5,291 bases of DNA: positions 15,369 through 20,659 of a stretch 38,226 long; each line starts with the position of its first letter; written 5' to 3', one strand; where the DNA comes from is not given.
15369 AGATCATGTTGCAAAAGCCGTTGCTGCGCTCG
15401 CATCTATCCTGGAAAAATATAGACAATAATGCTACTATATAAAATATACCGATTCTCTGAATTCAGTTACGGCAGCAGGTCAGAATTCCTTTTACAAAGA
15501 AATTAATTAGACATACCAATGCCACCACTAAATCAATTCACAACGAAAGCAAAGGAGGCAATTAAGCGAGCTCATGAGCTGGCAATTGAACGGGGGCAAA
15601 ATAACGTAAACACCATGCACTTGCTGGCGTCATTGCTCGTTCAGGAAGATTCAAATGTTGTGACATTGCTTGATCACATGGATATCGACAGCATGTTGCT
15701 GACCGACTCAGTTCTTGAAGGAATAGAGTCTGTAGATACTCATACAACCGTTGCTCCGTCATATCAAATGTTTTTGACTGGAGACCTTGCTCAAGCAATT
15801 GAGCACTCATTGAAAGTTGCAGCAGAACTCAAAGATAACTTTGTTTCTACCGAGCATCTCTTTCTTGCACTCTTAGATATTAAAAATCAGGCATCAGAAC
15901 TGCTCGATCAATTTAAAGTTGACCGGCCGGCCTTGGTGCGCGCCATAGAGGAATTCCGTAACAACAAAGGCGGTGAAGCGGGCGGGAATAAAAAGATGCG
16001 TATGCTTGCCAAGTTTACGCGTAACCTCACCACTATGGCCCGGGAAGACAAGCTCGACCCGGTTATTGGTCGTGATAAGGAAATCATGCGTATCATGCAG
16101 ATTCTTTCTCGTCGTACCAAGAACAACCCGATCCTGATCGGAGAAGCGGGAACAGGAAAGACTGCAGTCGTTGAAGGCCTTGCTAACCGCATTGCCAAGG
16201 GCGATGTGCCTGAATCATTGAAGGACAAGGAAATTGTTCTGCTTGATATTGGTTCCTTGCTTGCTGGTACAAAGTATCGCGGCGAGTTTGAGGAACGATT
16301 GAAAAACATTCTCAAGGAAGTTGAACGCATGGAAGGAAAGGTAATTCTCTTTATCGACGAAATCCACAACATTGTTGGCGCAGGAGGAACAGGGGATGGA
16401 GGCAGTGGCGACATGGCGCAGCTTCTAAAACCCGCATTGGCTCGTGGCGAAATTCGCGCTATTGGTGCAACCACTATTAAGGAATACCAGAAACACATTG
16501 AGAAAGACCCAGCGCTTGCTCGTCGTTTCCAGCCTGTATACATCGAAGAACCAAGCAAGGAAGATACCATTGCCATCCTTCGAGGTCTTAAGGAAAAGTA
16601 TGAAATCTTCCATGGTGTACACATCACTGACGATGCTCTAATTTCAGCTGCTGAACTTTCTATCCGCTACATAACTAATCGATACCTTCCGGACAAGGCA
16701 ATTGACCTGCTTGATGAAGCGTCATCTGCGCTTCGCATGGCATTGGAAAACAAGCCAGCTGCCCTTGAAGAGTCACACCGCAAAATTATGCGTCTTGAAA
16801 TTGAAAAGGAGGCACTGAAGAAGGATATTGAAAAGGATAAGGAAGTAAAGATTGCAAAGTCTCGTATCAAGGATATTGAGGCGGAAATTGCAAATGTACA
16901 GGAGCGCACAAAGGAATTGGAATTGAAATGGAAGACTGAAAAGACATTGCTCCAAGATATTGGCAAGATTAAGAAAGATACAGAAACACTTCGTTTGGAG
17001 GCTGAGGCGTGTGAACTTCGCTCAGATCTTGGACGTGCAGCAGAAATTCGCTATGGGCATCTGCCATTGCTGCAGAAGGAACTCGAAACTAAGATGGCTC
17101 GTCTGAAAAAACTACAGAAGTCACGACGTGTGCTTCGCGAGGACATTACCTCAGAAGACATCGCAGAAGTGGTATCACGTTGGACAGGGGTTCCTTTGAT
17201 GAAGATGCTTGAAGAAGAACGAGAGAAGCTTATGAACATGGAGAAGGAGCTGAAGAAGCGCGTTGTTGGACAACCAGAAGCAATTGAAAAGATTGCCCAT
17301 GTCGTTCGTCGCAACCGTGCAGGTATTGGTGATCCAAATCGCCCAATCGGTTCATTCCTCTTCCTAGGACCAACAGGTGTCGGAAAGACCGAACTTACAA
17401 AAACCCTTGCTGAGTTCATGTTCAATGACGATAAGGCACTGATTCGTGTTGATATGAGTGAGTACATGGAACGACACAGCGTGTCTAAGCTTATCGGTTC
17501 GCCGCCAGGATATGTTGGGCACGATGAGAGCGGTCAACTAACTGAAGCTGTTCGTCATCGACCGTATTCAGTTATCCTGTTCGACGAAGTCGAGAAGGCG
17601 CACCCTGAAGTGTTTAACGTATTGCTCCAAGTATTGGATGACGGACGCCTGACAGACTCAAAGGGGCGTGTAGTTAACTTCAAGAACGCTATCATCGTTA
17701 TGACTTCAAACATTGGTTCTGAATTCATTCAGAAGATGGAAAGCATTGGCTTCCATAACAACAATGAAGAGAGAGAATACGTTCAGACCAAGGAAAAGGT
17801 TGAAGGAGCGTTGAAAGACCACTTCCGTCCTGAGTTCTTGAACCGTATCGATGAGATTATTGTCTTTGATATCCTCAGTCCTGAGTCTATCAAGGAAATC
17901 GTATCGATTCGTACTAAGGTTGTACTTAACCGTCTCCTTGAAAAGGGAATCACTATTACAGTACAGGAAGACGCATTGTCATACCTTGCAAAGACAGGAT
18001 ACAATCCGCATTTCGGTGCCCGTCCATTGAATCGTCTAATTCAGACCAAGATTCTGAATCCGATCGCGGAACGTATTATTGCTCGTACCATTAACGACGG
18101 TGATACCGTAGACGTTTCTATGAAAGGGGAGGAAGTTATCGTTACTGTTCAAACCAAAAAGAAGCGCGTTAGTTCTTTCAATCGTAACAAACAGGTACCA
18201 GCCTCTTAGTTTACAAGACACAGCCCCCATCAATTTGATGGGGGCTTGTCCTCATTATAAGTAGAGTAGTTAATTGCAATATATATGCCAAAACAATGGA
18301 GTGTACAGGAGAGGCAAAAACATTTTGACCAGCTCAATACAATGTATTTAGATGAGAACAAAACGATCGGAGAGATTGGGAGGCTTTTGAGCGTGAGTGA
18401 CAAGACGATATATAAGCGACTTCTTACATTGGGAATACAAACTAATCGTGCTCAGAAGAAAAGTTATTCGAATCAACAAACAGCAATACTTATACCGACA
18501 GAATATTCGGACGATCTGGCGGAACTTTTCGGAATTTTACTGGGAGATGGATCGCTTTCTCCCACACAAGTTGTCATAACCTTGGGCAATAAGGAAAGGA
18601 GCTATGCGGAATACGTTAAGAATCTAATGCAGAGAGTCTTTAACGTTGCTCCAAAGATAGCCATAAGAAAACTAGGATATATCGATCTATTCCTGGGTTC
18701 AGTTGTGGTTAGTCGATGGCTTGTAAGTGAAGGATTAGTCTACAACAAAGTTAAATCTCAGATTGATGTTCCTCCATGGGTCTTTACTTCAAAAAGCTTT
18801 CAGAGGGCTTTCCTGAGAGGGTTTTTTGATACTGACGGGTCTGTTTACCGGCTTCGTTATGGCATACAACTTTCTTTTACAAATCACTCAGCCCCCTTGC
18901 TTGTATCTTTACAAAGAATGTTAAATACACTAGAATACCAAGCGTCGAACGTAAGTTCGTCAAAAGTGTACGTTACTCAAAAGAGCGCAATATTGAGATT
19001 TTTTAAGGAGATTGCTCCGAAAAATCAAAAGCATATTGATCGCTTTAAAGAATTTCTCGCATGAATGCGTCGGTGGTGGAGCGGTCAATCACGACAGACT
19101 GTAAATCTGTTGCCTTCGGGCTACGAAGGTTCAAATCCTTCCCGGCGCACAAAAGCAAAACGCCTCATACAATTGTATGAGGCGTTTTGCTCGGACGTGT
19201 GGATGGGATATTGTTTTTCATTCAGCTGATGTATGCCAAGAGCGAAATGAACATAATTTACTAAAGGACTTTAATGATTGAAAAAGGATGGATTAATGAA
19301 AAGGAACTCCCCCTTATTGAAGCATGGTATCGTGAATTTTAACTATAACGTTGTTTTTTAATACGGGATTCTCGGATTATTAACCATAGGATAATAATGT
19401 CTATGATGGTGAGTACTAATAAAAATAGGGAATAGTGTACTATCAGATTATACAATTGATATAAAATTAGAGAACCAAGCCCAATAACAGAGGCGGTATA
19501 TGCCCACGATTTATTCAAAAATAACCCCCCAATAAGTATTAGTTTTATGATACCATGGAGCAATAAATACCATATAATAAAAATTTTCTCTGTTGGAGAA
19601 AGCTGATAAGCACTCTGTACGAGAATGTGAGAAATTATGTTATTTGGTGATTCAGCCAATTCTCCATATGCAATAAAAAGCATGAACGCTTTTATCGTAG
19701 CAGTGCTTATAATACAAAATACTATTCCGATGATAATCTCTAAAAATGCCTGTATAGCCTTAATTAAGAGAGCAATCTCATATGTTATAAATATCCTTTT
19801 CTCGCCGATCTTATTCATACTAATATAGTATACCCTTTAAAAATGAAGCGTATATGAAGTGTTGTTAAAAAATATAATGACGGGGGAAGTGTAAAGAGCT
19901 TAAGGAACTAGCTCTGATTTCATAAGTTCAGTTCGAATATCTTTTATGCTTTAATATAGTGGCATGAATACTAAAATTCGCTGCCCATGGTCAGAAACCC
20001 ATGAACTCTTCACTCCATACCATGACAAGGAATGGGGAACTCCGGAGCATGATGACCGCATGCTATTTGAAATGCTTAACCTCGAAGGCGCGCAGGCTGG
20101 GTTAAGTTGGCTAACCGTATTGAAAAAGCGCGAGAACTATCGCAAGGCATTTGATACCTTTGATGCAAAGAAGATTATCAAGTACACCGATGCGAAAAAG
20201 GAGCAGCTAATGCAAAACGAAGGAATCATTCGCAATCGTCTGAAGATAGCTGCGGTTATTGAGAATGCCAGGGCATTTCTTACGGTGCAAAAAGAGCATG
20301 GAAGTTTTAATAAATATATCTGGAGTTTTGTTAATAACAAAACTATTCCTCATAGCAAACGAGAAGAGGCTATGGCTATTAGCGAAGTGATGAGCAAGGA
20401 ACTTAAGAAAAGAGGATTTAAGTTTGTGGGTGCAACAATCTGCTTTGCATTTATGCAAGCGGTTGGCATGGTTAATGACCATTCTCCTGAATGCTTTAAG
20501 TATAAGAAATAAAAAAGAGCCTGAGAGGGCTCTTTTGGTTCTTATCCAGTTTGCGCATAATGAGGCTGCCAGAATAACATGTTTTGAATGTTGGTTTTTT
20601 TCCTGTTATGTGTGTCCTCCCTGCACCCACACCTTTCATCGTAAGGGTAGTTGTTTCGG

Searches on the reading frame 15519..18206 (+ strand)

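Call 6: search_protein_families(library=pfam, proteins=[window:15519-18206:+], max_evalue=0.01)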
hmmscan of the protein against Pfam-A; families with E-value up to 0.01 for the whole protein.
window:15519-18206:+ (896 aa): 31 families (the best 25 are shown)
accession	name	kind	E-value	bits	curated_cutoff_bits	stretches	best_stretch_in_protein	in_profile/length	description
PF07724.20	AAA_2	-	1.5e-71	240.2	27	1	608-780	1-166/166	AAA domain (Cdc48 subfamily)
PF17871.7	AAA_lid_9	-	1.8e-32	111.8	22.8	1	346-447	1-102/104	AAA lid domain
PF00004.35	AAA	-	1.2e-23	84.5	21.2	2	205-320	2-110/131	ATPase family associated with various cellular activities (AAA)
PF10431.15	ClpB_D2-small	-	1.4e-23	83.2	21.9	1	786-866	1-81/81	C-terminal, D2-small domain, of ClpB protein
PF02861.25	Clp_N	-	4.4e-19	68.8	20.7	2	99-148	3-53/53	Clp amino terminal domain, pathogenicity island component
PF07728.20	AAA_5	-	1.3e-17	64.5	22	1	613-734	2-125/139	AAA domain (dynein-related subfamily)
PF13401.12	AAA_22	-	7.2e-13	49.4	27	2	200-290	4-97/130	AAA domain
PF13191.12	AAA_16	-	1.8e-11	45.3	32.6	1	182-227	2-50/167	AAA ATPase domain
PF00158.32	Sigma54_activat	-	2.9e-09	37.3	20.2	1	613-713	25-124/168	Sigma-54 interaction domain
PF12775.13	AAA_7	-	6.2e-07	29.6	25.8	0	613-661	36-84/181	P-loop containing dynein motor region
PF13173.12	AAA_14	-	8.2e-07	29.5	27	0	205-287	6-76/129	AAA domain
PF20720.3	nSTAND3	-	0.00013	22.1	27.2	0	200-227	16-43/155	Novel STAND NTPase 3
PF23569.1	NBD_SMAX1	-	0.00016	21.9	27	1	187-284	17-117/212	SMAX1 nucleotide binding domain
PF20030.5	bpMoxR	-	0.00016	21.2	27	0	182-227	14-56/205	MoxR domain in the MoxR-vWA-beta-propeller ternary systems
PF05673.19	DUF815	-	0.00023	20.8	23.8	0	192-281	44-115/249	Protein of unknown function (DUF815)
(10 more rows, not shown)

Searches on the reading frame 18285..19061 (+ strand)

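Call 6: search_protein_families(library=pfam, proteins=[window:18285-19061:+], max_evalue=0.01)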
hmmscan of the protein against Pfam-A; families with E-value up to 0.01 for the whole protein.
window:18285-19061:+ (259 aa): 2 families
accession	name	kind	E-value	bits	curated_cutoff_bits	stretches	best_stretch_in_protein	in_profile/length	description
PF14528.11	LAGLIDADG_3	-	3.4e-17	62.9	22.5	2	172-243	2-81/82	LAGLIDADG-like domain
PF14527.11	LAGLIDADG_WhiA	-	5.8e-06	26.8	23.2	1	173-246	1-77/93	WhiA LAGLIDADG-like domain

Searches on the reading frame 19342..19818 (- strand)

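Call 6: search_protein_families(library=pfam, proteins=[window:19342-19818:-], max_evalue=0.01)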
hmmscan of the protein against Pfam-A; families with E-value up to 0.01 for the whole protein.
window:19342-19818:- (159 aa): 1 family
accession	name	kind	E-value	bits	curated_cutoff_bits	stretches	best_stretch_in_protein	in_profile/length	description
PF09900.14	DUF2127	-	5e-23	82.4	24.3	1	15-150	4-139/140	Predicted membrane protein (DUF2127)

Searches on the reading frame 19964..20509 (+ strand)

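Call 6: search_protein_families(library=pfam, proteins=[window:19964-20509:+], max_evalue=0.01)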
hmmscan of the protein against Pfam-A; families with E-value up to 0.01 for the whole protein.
window:19964-20509:+ (182 aa): 1 family
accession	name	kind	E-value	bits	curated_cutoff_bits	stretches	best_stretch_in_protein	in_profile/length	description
PF03352.18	Adenine_glyco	-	4.2e-76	255.2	25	1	9-179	1-176/177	Methyladenine glycosylase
